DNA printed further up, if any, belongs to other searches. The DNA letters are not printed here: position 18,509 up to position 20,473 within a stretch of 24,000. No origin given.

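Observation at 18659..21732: Two-component system with a cNMP-domain kinase and a flavoenzyme-bodied response regulator (top candidate for an uncharacterised pathway)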

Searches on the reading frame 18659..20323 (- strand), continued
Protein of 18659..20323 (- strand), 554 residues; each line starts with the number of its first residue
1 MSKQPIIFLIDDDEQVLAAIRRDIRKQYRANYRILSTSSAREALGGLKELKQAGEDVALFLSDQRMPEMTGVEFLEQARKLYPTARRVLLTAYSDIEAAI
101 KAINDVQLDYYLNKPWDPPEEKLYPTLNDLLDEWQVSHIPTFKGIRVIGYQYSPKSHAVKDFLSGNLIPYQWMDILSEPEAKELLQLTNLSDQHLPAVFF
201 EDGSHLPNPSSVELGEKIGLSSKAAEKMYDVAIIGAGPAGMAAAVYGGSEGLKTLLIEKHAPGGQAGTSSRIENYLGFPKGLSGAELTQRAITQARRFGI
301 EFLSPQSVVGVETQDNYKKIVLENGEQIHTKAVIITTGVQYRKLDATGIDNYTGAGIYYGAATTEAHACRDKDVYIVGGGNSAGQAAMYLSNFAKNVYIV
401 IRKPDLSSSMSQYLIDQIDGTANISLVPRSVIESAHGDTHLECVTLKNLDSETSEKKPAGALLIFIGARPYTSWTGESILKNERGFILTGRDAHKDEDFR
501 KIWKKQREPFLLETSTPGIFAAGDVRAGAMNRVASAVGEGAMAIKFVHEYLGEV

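Call 6: find_homologous_proteins(query=window:18659-20323:-, max_evalue=1e-10)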
Query window:18659-20323:- (554 aa): 8000 proteins with E <= 1e-10 among 8000 candidates; the best 120 are listed.
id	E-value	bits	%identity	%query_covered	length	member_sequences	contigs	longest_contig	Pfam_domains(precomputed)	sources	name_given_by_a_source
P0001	0.0e+0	1243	100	100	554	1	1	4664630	PF01946.24,PF01266.31,PF13450.13,PF07992.21,PF00070.34,PF13738.13,PF03486.21,PF00072.31,PF01134.29,PF01494.26,PF12831.14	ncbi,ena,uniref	ncbi:FAD-dependent oxidoreductase [Roseivirga sp.]|uniref:FAD-dependent oxidoreductase n=1 Tax=Rosei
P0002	0.0e+0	1121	88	100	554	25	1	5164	PF01946.24,PF01266.31,PF13450.13,PF07992.21,PF00070.34,PF13738.13,PF03486.21,PF00072.31,PF01134.29,PF12831.14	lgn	-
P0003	0.0e+0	1116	88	100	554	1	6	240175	PF01946.24,PF01266.31,PF13450.13,PF07992.21,PF00070.34,PF13738.13,PF03486.21,PF00072.31,PF01134.29,PF12831.14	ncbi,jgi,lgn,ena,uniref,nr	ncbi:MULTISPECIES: FAD-dependent oxidoreductase [Roseivirga]|uniref:FAD-dependent oxidoreductase n=1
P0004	0.0e+0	1114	87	100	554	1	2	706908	PF01946.24,PF01266.31,PF13450.13,PF07992.21,PF00070.34,PF13738.13,PF03486.21,PF00072.31,PF01134.29,PF12831.14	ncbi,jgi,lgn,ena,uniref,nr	ncbi:FAD-dependent oxidoreductase [Roseivirga thermotolerans]|jgi:thioredoxin reductase (NADPH)|unir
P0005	0.0e+0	1113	87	100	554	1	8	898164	PF01946.24,PF01266.31,PF13450.13,PF07992.21,PF00070.34,PF13738.13,PF03486.21,PF00072.31,PF01134.29,PF12831.14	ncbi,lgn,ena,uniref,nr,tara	ncbi:FAD-dependent oxidoreductase [Roseivirga sp. UBA838]|uniref:FAD-dependent oxidoreductase n=1 Ta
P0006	0.0e+0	1079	85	100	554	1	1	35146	PF13450.13,PF07992.21,PF00070.34,PF03486.21,PF00072.31,PF01134.29,PF01494.26,PF12831.14,PF01946.24,PF01266.31,PF00890.31,PF13738.13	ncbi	-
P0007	0.0e+0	1062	84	100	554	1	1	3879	PF01946.24,PF01266.31,PF13450.13,PF07992.21,PF00070.34,PF13738.13,PF03486.21,PF00072.31,PF01134.29,PF01494.26,PF12831.14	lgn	-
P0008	0.0e+0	1060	82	100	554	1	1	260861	PF01946.24,PF01266.31,PF13450.13,PF07992.21,PF00070.34,PF13738.13,PF03486.21,PF00072.31,PF01134.29,PF12831.14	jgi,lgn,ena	-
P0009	0.0e+0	1042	81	100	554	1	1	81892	PF13450.13,PF07992.21,PF00070.34,PF03486.21,PF00072.31,PF01134.29,PF01494.26,PF12831.14,PF01946.24,PF01266.31,PF00890.31,PF13738.13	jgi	jgi:thioredoxin reductase (NADPH)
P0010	0.0e+0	1037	82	100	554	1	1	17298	PF01946.24,PF01266.31,PF13450.13,PF00890.31,PF07992.21,PF00070.34,PF13738.13,PF03486.21,PF00072.31,PF01134.29,PF12831.14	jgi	jgi:thioredoxin reductase (NADPH)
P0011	0.0e+0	1028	81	100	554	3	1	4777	PF13450.13,PF07992.21,PF00070.34,PF03486.21,PF00072.31,PF01134.29,PF01494.26,PF12831.14,PF01946.24,PF01266.31,PF00890.31,PF13738.13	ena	-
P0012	0.0e+0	1028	82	100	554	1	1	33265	PF01946.24,PF01266.31,PF13450.13,PF00890.31,PF07992.21,PF00070.34,PF13738.13,PF03486.21,PF00072.31,PF01134.29,PF12831.14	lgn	-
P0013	0.0e+0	1026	81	100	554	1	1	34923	PF13450.13,PF07992.21,PF00070.34,PF03486.21,PF00072.31,PF01134.29,PF01494.26,PF12831.14,PF01946.24,PF01266.31,PF00890.31,PF13738.13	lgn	-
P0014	0.0e+0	1023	80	100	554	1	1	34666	PF01946.24,PF01266.31,PF13450.13,PF07992.21,PF00070.34,PF13738.13,PF03486.21,PF00072.31,PF01134.29,PF12831.14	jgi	-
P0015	0.0e+0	1020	80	100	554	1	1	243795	PF01946.24,PF01266.31,PF13450.13,PF00890.31,PF07992.21,PF00070.34,PF13738.13,PF03486.21,PF00072.31,PF01134.29,PF12831.14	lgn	-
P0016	0.0e+0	1018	80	100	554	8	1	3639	PF01946.24,PF01266.31,PF13450.13,PF00890.31,PF07992.21,PF00070.34,PF13738.13,PF03486.21,PF00072.31,PF12831.14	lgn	-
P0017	0.0e+0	1016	80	100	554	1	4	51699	PF01946.24,PF01266.31,PF13450.13,PF00890.31,PF07992.21,PF00070.34,PF13738.13,PF03486.21,PF00072.31,PF01134.29,PF12831.14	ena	-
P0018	0.0e+0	1016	79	100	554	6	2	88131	PF13450.13,PF07992.21,PF00070.34,PF03486.21,PF00072.31,PF01134.29,PF01494.26,PF12831.14,PF01946.24,PF01266.31,PF00890.31,PF13738.13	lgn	-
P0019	0.0e+0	1015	80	100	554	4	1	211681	PF01946.24,PF01266.31,PF13450.13,PF07992.21,PF00070.34,PF13738.13,PF03486.21,PF00072.31,PF01134.29,PF01494.26,PF12831.14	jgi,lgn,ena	-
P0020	0.0e+0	1015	80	100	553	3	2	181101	PF01946.24,PF01266.31,PF13450.13,PF00890.31,PF07992.21,PF00070.34,PF13738.13,PF03486.21,PF00072.31,PF01134.29,PF12831.14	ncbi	ncbi:MAG: FAD-dependent oxidoreductase [Roseivirga sp.]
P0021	0.0e+0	1014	79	100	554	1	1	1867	PF01946.24,PF01266.31,PF13450.13,PF00890.31,PF07992.21,PF00070.34,PF13738.13,PF03486.21,PF00072.31,PF01134.29,PF12831.14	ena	-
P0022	0.0e+0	1010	79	100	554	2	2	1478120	PF01946.24,PF01266.31,PF13450.13,PF07992.21,PF00070.34,PF13738.13,PF03486.21,PF00072.31,PF01134.29,PF12831.14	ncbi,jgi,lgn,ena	-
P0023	4.7e-298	1007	79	100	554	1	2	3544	PF01946.24,PF01266.31,PF13450.13,PF00890.31,PF07992.21,PF00070.34,PF13738.13,PF03486.21,PF00072.31,PF12831.14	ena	-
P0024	2.2e-297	1005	79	100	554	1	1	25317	PF01946.24,PF01266.31,PF13450.13,PF00890.31,PF07992.21,PF00070.34,PF13738.13,PF03486.21,PF00072.31,PF01134.29,PF12831.14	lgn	-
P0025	3.0e-296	1001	79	100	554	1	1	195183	PF01946.24,PF01266.31,PF13450.13,PF00890.31,PF07992.21,PF00070.34,PF13738.13,PF03486.21,PF00072.31,PF01134.29,PF12831.14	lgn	-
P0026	1.8e-295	998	78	100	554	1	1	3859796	PF01946.24,PF01266.31,PF13450.13,PF00890.31,PF07992.21,PF00070.34,PF13738.13,PF03486.21,PF00072.31,PF01134.29,PF12831.14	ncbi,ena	-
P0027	3.7e-294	994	78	100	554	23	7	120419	PF01946.24,PF01266.31,PF13450.13,PF07992.21,PF00070.34,PF13738.13,PF03486.21,PF00072.31,PF01134.29,PF12831.14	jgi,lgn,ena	-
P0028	5.9e-294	993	78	100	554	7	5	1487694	PF01946.24,PF01266.31,PF13450.13,PF00890.31,PF07992.21,PF00070.34,PF13738.13,PF03486.21,PF00072.31,PF01134.29,PF12831.14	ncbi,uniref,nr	ncbi:FAD-dependent oxidoreductase [Roseivirga pacifica]|uniref:FAD-dependent oxidoreductase n=1 Tax=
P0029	2.1e-293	992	78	100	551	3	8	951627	PF01946.24,PF01266.31,PF13450.13,PF00890.31,PF07992.21,PF00070.34,PF13738.13,PF03486.21,PF00072.31,PF01134.29,PF12831.14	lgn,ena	-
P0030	5.2e-293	990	77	100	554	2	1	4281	PF01946.24,PF01266.31,PF13450.13,PF07992.21,PF00070.34,PF13738.13,PF03486.21,PF00072.31,PF01134.29,PF12831.14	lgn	-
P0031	1.4e-292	989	78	100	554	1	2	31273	PF01946.24,PF01266.31,PF13450.13,PF00890.31,PF07992.21,PF00070.34,PF13738.13,PF03486.21,PF00072.31,PF12831.14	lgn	-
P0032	1.4e-291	985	78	100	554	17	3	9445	PF13450.13,PF07992.21,PF00070.34,PF03486.21,PF00072.31,PF01134.29,PF01494.26,PF12831.14,PF01946.24,PF01266.31,PF00890.31,PF13738.13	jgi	jgi:thioredoxin reductase (NADPH)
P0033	9.3e-291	983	77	100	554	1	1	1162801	PF01946.24,PF01266.31,PF13450.13,PF00890.31,PF07992.21,PF00070.34,PF13738.13,PF03486.21,PF00072.31,PF01134.29,PF12831.14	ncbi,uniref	ncbi:FAD-dependent oxidoreductase [Roseivirga sp.]|uniref:FAD-dependent oxidoreductase n=1 Tax=Rosei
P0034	1.4e-289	979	76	100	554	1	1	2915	PF13450.13,PF07992.21,PF00070.34,PF03486.21,PF00072.31,PF01134.29,PF01494.26,PF12831.14,PF01946.24,PF01266.31,PF00890.31,PF13738.13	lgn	-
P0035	4.0e-289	977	77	100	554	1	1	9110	PF13450.13,PF07992.21,PF00070.34,PF03486.21,PF00072.31,PF01134.29,PF01494.26,PF12831.14,PF01946.24,PF01266.31,PF00890.31,PF13738.13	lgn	-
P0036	4.6e-285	964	76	100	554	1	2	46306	PF01946.24,PF01266.31,PF13450.13,PF00890.31,PF07992.21,PF00070.34,PF13738.13,PF03486.21,PF00072.31,PF01134.29,PF12831.14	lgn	-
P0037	1.7e-279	946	74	100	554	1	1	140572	PF01946.24,PF01266.31,PF13450.13,PF00890.31,PF07992.21,PF00070.34,PF13738.13,PF03486.21,PF00072.31,PF12831.14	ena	-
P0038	1.5e-262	890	70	99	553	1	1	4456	PF01946.24,PF01266.31,PF13450.13,PF00890.31,PF07992.21,PF00070.34,PF13738.13,PF03486.21,PF00072.31,PF01134.29,PF12831.14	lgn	-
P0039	1.0e-261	887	71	99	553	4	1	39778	PF01946.24,PF01266.31,PF07992.21,PF00070.34,PF13738.13,PF03486.21,PF00072.31,PF01134.29,PF12831.14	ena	-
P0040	1.8e-261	886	71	99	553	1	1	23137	PF01946.24,PF01266.31,PF13450.13,PF07992.21,PF00070.34,PF13738.13,PF03486.21,PF00072.31,PF12831.14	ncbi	-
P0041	2.2e-258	876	69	100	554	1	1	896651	PF13450.13,PF07992.21,PF00070.34,PF03486.21,PF00072.31,PF01134.29,PF12831.14,PF00462.31,PF01946.24,PF01266.31,PF00890.31,PF13738.13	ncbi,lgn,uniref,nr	ncbi:thioredoxin reductase (NADPH) [Catalinimonas alkaloidigena]|uniref:Thioredoxin reductase (NADPH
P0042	5.9e-257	871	70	99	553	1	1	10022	PF01946.24,PF01266.31,PF13450.13,PF00890.31,PF07992.21,PF00070.34,PF13738.13,PF03486.21,PF00072.31,PF01134.29,PF12831.14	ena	-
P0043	1.6e-256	870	68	100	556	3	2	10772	PF01946.24,PF01266.31,PF13450.13,PF07992.21,PF00070.34,PF13738.13,PF03486.21,PF00072.31,PF01134.29,PF12831.14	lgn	-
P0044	1.7e-256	870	70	99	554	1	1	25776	PF01946.24,PF01266.31,PF07992.21,PF00070.34,PF13738.13,PF03486.21,PF00072.31,PF12831.14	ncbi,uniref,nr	ncbi:response regulator [Fulvivirga sp. RKSG066]|uniref:response regulator n=1 Tax=Fulvivirga aurant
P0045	3.7e-256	869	68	99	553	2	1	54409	PF01946.24,PF01266.31,PF13450.13,PF00890.31,PF07992.21,PF00070.34,PF13738.13,PF03486.21,PF00072.31,PF01134.29,PF12831.14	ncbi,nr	ncbi:MAG: FAD-dependent oxidoreductase [Microscillaceae bacterium]|nr:FAD-dependent oxidoreductase [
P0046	3.8e-256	869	71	99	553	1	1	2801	PF01946.24,PF01266.31,PF13434.13,PF13450.13,PF00890.31,PF07992.21,PF00070.34,PF13738.13,PF03486.21,PF00072.31,PF12831.14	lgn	-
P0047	4.1e-256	868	70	99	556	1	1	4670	PF01946.24,PF01266.31,PF13450.13,PF07992.21,PF00070.34,PF13738.13,PF03486.21,PF00072.31,PF01134.29,PF12831.14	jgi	jgi:thioredoxin reductase (NADPH)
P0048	4.8e-256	868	70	99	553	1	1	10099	PF01946.24,PF01266.31,PF13450.13,PF07992.21,PF00070.34,PF13738.13,PF03486.21,PF00072.31,PF01134.29,PF12831.14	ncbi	-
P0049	9.4e-256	867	68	99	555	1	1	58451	PF01946.24,PF01266.31,PF07992.21,PF00070.34,PF13738.13,PF03486.21,PF00072.31,PF01134.29,PF12831.14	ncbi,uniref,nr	ncbi:FAD-dependent oxidoreductase [uncultured Microscilla sp.]|uniref:FAD-dependent oxidoreductase n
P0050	1.1e-255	867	68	100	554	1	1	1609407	PF01946.24,PF01266.31,PF07992.21,PF00070.34,PF13738.13,PF03486.21,PF00072.31,PF12831.14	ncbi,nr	ncbi:fused response regulator/thioredoxin-disulfide reductase [marine bacterium AO1-C]|nr:fused resp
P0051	1.3e-255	867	70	99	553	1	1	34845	PF01946.24,PF01266.31,PF13450.13,PF07992.21,PF00070.34,PF13738.13,PF03486.21,PF00072.31,PF01134.29,PF12831.14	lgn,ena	-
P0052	1.9e-255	866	68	100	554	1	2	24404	PF01946.24,PF01266.31,PF07992.21,PF00070.34,PF13738.13,PF03486.21,PF00072.31,PF01134.29,PF12831.14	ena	-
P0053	3.6e-255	865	69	99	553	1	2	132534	PF01946.24,PF01266.31,PF07992.21,PF00070.34,PF13738.13,PF03486.21,PF00072.31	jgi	-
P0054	4.0e-255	865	68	99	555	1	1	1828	PF01946.24,PF01266.31,PF07992.21,PF00070.34,PF13738.13,PF03486.21,PF00072.31,PF12831.14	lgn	-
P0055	7.0e-255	864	68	100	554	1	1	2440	PF01946.24,PF01266.31,PF07992.21,PF00070.34,PF13738.13,PF03486.21,PF00072.31,PF12831.14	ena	-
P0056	9.7e-255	864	68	100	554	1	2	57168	PF01946.24,PF01266.31,PF07992.21,PF00070.34,PF13738.13,PF03486.21,PF00072.31,PF12831.14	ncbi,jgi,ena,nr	ncbi:MAG TPA: fused response regulator/thioredoxin-disulfide reductase [Microscillaceae bacterium]|n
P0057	1.0e-254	864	69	99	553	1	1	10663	PF01946.24,PF01266.31,PF13450.13,PF07992.21,PF00070.34,PF13738.13,PF03486.21,PF00072.31,PF01494.26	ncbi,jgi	-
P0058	1.2e-254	864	69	99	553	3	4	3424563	PF01946.24,PF01266.31,PF13450.13,PF00890.31,PF07992.21,PF00070.34,PF13738.13,PF03486.21,PF00072.31,PF12831.14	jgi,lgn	-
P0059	1.5e-254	863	69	100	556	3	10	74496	PF01946.24,PF01266.31,PF13450.13,PF00890.31,PF07992.21,PF00070.34,PF13738.13,PF03486.21,PF00072.31,PF01134.29,PF12831.14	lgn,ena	-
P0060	1.5e-254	863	68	100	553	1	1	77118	PF01946.24,PF01266.31,PF07992.21,PF00070.34,PF13738.13,PF03486.21,PF00072.31,PF12831.14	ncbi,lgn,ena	ncbi:MAG: FAD-dependent oxidoreductase [Bacteroidota bacterium]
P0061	1.7e-254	863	68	99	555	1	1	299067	PF01946.24,PF01266.31,PF07992.21,PF00070.34,PF13738.13,PF03486.21,PF00072.31,PF01134.29,PF12831.14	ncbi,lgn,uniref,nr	ncbi:FAD-dependent oxidoreductase [Microscilla marina]|uniref:Thioredoxin reductase carring response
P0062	1.8e-254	863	69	100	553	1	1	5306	PF01946.24,PF01266.31,PF13450.13,PF00890.31,PF07992.21,PF00070.34,PF13738.13,PF03486.21,PF00072.31,PF12831.14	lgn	-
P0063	2.8e-254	862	68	100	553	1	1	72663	PF01946.24,PF01266.31,PF00890.31,PF07992.21,PF00070.34,PF13738.13,PF03486.21,PF00072.31,PF01134.29,PF12831.14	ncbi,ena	-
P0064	3.3e-254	862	69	99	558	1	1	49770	PF01946.24,PF01266.31,PF13450.13,PF07992.21,PF00070.34,PF13738.13,PF03486.21,PF00072.31,PF01134.29,PF12831.14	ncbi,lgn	ncbi:MAG: FAD-dependent oxidoreductase [Bacteroidota bacterium]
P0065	4.4e-254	862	68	100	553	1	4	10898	PF01946.24,PF01266.31,PF13450.13,PF00890.31,PF07992.21,PF00070.34,PF13738.13,PF03486.21,PF00072.31,PF01134.29,PF12831.14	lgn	-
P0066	4.5e-254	862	69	99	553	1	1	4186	PF01946.24,PF01266.31,PF00890.31,PF07992.21,PF00070.34,PF13738.13,PF03486.21,PF00072.31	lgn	-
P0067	5.5e-254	861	68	100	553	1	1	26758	PF01946.24,PF01266.31,PF07992.21,PF00070.34,PF13738.13,PF03486.21,PF00072.31,PF12831.14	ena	-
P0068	7.4e-254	861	68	100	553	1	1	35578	PF01946.24,PF01266.31,PF07992.21,PF00070.34,PF13738.13,PF03486.21,PF00072.31,PF01134.29,PF12831.14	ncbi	ncbi:MAG: FAD-dependent oxidoreductase [Cyclobacteriaceae bacterium]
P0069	7.6e-254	861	68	100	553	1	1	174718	PF13450.13,PF07992.21,PF00070.34,PF03486.21,PF00072.31,PF01134.29,PF01494.26,PF12831.14,PF01946.24,PF01266.31,PF00890.31,PF13738.13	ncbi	-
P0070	9.3e-254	861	67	99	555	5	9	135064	PF01946.24,PF01266.31,PF07992.21,PF00070.34,PF13738.13,PF03486.21,PF00072.31,PF01134.29,PF12831.14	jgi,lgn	jgi:thioredoxin reductase (NADPH)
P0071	1.9e-253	860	68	99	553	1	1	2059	PF01946.24,PF01266.31,PF07992.21,PF00070.34,PF13738.13,PF03486.21,PF00072.31,PF01134.29,PF12831.14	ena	-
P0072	2.1e-253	860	68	100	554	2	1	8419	PF01946.24,PF01266.31,PF07992.21,PF00070.34,PF13738.13,PF03486.21,PF00072.31,PF01134.29,PF12831.14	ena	-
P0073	2.2e-253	859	70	99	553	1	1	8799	PF01946.24,PF01266.31,PF13450.13,PF00890.31,PF07992.21,PF00070.34,PF13738.13,PF03486.21,PF00072.31,PF12831.14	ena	-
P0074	2.4e-253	859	68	99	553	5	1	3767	PF01946.24,PF01266.31,PF13450.13,PF07992.21,PF00070.34,PF13738.13,PF03486.21,PF00072.31,PF12831.14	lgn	-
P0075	2.6e-253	859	69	99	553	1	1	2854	PF13450.13,PF07992.21,PF00070.34,PF03486.21,PF00072.31,PF01134.29,PF01494.26,PF12831.14,PF01946.24,PF01266.31,PF00890.31,PF13738.13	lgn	-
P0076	4.2e-253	859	69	99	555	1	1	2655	PF01946.24,PF01266.31,PF13450.13,PF00890.31,PF07992.21,PF00070.34,PF13738.13,PF03486.21,PF00072.31,PF12831.14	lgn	-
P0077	5.0e-253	858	68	100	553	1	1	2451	PF01946.24,PF01266.31,PF00890.31,PF07992.21,PF00070.34,PF13738.13,PF03486.21,PF00072.31,PF01134.29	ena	-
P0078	5.4e-253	858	69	99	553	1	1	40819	PF01946.24,PF01266.31,PF13450.13,PF07992.21,PF00070.34,PF13738.13,PF03486.21,PF00072.31,PF01494.26,PF12831.14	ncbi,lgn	ncbi:MAG: FAD-dependent oxidoreductase [Bacteroidota bacterium]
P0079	6.0e-253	858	69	99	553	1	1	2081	PF01946.24,PF01266.31,PF07992.21,PF00070.34,PF13738.13,PF03486.21,PF00072.31,PF01134.29,PF12831.14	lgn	-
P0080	8.2e-253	858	68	100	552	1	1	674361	PF01946.24,PF01266.31,PF07992.21,PF00070.34,PF13738.13,PF03486.21,PF00072.31,PF01134.29,PF12831.14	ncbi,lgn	-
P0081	8.3e-253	858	67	100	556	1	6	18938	PF13450.13,PF07992.21,PF00070.34,PF03486.21,PF00072.31,PF01134.29,PF12831.14,PF01946.24,PF01266.31,PF13434.13,PF00890.31,PF13738.13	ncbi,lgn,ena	-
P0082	9.7e-253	857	68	100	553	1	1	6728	PF01946.24,PF01266.31,PF13450.13,PF00890.31,PF07992.21,PF00070.34,PF13738.13,PF03486.21,PF00072.31,PF01134.29,PF12831.14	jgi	-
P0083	1.4e-252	857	69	99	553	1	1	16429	PF01946.24,PF01266.31,PF00890.31,PF07992.21,PF00070.34,PF13738.13,PF03486.21,PF00072.31,PF12831.14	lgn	-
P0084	1.9e-252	856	68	100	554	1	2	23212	PF01946.24,PF01266.31,PF07992.21,PF00070.34,PF13738.13,PF03486.21,PF00072.31,PF12831.14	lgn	-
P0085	2.1e-252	856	67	100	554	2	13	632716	PF01946.24,PF01266.31,PF00890.31,PF07992.21,PF00070.34,PF13738.13,PF00072.31,PF12831.14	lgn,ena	-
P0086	2.1e-252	856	67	100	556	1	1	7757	PF01946.24,PF01266.31,PF13434.13,PF13450.13,PF00890.31,PF07992.21,PF13738.13,PF03486.21,PF00072.31,PF01134.29,PF12831.14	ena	-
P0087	2.2e-252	856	67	100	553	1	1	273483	PF01946.24,PF01266.31,PF13450.13,PF00890.31,PF07992.21,PF00070.34,PF13738.13,PF03486.21,PF00072.31,PF01134.29,PF12831.14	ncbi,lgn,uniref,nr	ncbi:response regulator [Arundinibacter roseus]|uniref:Response regulator n=1 Tax=Arundinibacter ros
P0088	2.4e-252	856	68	99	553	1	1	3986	PF01946.24,PF01266.31,PF13450.13,PF00890.31,PF07992.21,PF00070.34,PF13738.13,PF03486.21,PF00072.31,PF01134.29,PF12831.14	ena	-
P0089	3.3e-252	856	68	99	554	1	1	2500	PF01946.24,PF01266.31,PF07992.21,PF00070.34,PF13738.13,PF03486.21,PF00072.31,PF12831.14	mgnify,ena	mgnify:FL=1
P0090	3.8e-252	855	68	99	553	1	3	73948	PF01946.24,PF01266.31,PF00890.31,PF07992.21,PF00070.34,PF13738.13,PF03486.21,PF00072.31,PF01134.29,PF12831.14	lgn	-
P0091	3.9e-252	855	70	99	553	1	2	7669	PF01946.24,PF01266.31,PF07992.21,PF00070.34,PF13738.13,PF03486.21,PF00072.31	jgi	-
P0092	4.5e-252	855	67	100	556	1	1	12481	PF01946.24,PF01266.31,PF13450.13,PF00890.31,PF07992.21,PF00070.34,PF13738.13,PF03486.21,PF00072.31,PF01134.29,PF12831.14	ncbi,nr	ncbi:MAG: FAD-dependent oxidoreductase [Phaeodactylibacter sp.]|nr:FAD-dependent oxidoreductase [Pha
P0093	5.8e-252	855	66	100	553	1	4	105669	PF01946.24,PF01266.31,PF13450.13,PF00890.31,PF07992.21,PF00070.34,PF13738.13,PF03486.21,PF00072.31,PF01134.29,PF12831.14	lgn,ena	-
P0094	1.1e-251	854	67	100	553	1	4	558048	PF01946.24,PF01266.31,PF13450.13,PF00890.31,PF07992.21,PF00070.34,PF13738.13,PF03486.21,PF00072.31,PF01134.29,PF12831.14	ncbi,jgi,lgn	jgi:thioredoxin reductase (NADPH)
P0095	1.1e-251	854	68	100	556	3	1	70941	PF01946.24,PF01266.31,PF13450.13,PF00890.31,PF07992.21,PF00070.34,PF13738.13,PF03486.21,PF00072.31,PF01134.29,PF12831.14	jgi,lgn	-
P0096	1.7e-251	853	67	100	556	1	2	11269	PF01946.24,PF01266.31,PF00890.31,PF07992.21,PF00070.34,PF13738.13,PF03486.21,PF00072.31,PF01134.29,PF12831.14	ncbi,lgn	-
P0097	2.0e-251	853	67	100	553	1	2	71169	PF01946.24,PF01266.31,PF13450.13,PF00890.31,PF07992.21,PF00070.34,PF13738.13,PF03486.21,PF00072.31,PF01134.29,PF12831.14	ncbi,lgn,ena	-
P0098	2.2e-251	853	67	99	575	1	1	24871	PF01946.24,PF01266.31,PF13450.13,PF07992.21,PF00070.34,PF13738.13,PF03486.21,PF00072.31,PF01134.29,PF12831.14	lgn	-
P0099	2.3e-251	853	68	99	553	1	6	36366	PF01946.24,PF01266.31,PF07992.21,PF00070.34,PF13738.13,PF03486.21,PF00072.31,PF01494.26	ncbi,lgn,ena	ncbi:MAG: FAD-dependent oxidoreductase [Bacteroidota bacterium]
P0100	2.3e-251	853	68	100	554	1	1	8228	PF01946.24,PF01266.31,PF07992.21,PF00070.34,PF13738.13,PF03486.21,PF00072.31,PF01134.29,PF12831.14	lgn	-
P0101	2.3e-251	853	67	99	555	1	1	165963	PF01946.24,PF01266.31,PF13450.13,PF07992.21,PF00070.34,PF13738.13,PF03486.21,PF00072.31,PF01134.29,PF12831.14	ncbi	-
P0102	2.4e-251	853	68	99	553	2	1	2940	PF01946.24,PF01266.31,PF13450.13,PF00890.31,PF07992.21,PF00070.34,PF13738.13,PF03486.21,PF00072.31,PF01494.26,PF12831.14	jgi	-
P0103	2.5e-251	853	66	99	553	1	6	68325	PF01946.24,PF01266.31,PF07992.21,PF00070.34,PF13738.13,PF03486.21,PF00072.31,PF01134.29,PF12831.14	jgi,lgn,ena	-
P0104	2.6e-251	853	68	99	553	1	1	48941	PF01946.24,PF01266.31,PF13450.13,PF07992.21,PF00070.34,PF13738.13,PF03486.21,PF00072.31,PF01134.29,PF12831.14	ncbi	ncbi:MAG: FAD-dependent oxidoreductase [Bacteroidota bacterium]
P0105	3.2e-251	852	68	100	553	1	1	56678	PF01946.24,PF01266.31,PF13450.13,PF07992.21,PF00070.34,PF13738.13,PF03486.21,PF00072.31,PF12831.14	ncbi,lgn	ncbi:MAG: FAD-dependent oxidoreductase [Bacteroidota bacterium]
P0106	3.6e-251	852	69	99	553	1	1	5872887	PF01946.24,PF01266.31,PF07992.21,PF00070.34,PF13738.13,PF03486.21,PF00072.31,PF12831.14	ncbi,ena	-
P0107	3.7e-251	852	67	100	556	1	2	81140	PF13450.13,PF07992.21,PF00070.34,PF03486.21,PF00072.31,PF01134.29,PF12831.14,PF01946.24,PF01266.31,PF13434.13,PF00890.31,PF13738.13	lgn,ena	-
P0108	3.9e-251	852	67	100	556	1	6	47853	PF13450.13,PF07992.21,PF00070.34,PF03486.21,PF00072.31,PF01134.29,PF12831.14,PF01946.24,PF01266.31,PF13434.13,PF00890.31,PF13738.13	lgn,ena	-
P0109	4.1e-251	852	68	99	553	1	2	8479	PF01946.24,PF01266.31,PF00890.31,PF07992.21,PF00070.34,PF13738.13,PF03486.21,PF00072.31,PF01134.29,PF12831.14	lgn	-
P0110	4.1e-251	852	67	100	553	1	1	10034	PF01946.24,PF01266.31,PF13450.13,PF07992.21,PF00070.34,PF13738.13,PF03486.21,PF00072.31,PF01134.29,PF12831.14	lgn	-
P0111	4.5e-251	852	68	99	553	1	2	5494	PF01946.24,PF01266.31,PF13450.13,PF07992.21,PF00070.34,PF13738.13,PF03486.21,PF00072.31,PF01134.29,PF12831.14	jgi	jgi:thioredoxin reductase (NADPH)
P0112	6.2e-251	851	68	99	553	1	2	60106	PF01946.24,PF01266.31,PF07992.21,PF00070.34,PF13738.13,PF03486.21,PF00072.31,PF01494.26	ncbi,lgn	ncbi:MAG: FAD-dependent oxidoreductase [Bacteroidota bacterium]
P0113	6.6e-251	851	66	99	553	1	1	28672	PF01946.24,PF01266.31,PF07992.21,PF00070.34,PF13738.13,PF03486.21,PF00072.31,PF01134.29,PF12831.14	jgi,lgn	-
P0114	7.0e-251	851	68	99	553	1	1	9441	PF01946.24,PF01266.31,PF13450.13,PF07992.21,PF13738.13,PF03486.21,PF00072.31,PF12831.14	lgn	-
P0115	7.0e-251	851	69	99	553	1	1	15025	PF01946.24,PF01266.31,PF13450.13,PF07992.21,PF00070.34,PF13738.13,PF03486.21,PF00072.31,PF01134.29,PF12831.14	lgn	-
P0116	7.9e-251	851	68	99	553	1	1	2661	PF01946.24,PF01266.31,PF07992.21,PF00070.34,PF13738.13,PF03486.21,PF00072.31,PF01494.26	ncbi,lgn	ncbi:MAG: FAD-dependent oxidoreductase [Bacteroidota bacterium]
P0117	8.3e-251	851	68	99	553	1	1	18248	PF01946.24,PF01266.31,PF07992.21,PF00070.34,PF13738.13,PF03486.21,PF00072.31,PF01494.26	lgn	-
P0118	9.9e-251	851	67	100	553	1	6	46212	PF01946.24,PF01266.31,PF13450.13,PF00890.31,PF07992.21,PF00070.34,PF13738.13,PF03486.21,PF00072.31,PF01134.29,PF12831.14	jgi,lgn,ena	-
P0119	1.0e-250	851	67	100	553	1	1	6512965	PF01946.24,PF01266.31,PF13450.13,PF00890.31,PF07992.21,PF00070.34,PF13738.13,PF03486.21,PF00072.31,PF01134.29,PF12831.14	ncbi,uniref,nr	ncbi:FAD-dependent oxidoreductase [Salmonirosea aquatica]|uniref:Response regulator n=1 Tax=Salmonir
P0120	1.1e-250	851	68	99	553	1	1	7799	PF01946.24,PF01266.31,PF07992.21,PF00070.34,PF13738.13,PF03486.21,PF00072.31,PF05834.19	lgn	-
